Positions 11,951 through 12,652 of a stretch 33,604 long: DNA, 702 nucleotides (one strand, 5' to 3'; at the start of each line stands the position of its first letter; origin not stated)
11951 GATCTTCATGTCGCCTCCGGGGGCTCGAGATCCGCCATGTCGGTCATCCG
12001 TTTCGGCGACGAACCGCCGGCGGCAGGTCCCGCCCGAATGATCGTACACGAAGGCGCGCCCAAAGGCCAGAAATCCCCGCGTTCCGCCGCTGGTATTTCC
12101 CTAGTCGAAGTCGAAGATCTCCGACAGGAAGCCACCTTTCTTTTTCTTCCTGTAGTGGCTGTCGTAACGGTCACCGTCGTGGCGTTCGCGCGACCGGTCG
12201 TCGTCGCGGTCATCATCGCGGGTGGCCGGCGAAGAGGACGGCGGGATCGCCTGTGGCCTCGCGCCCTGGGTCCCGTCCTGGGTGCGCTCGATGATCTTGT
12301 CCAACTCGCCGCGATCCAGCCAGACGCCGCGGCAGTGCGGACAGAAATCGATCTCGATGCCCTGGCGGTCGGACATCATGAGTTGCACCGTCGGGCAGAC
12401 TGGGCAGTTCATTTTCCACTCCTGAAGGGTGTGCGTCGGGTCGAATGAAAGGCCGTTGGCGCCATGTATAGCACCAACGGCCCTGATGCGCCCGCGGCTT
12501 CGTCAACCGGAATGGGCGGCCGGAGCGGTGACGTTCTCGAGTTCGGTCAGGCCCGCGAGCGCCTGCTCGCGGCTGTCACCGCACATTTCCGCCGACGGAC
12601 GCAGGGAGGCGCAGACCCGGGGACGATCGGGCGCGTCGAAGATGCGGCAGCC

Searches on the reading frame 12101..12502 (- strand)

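Call 12: search_protein_families(library=pfam, proteins=[window:12101-12502:-], max_evalue=0.00001)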
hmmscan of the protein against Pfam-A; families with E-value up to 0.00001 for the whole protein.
window:12101-12502:- (133 aa): 1 family
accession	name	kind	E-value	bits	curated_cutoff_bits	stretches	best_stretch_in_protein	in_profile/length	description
PF13453.11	Zn_ribbon_TFIIB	-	1.4e-17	63.3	22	1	32-73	1-41/41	Transcription factor zinc-finger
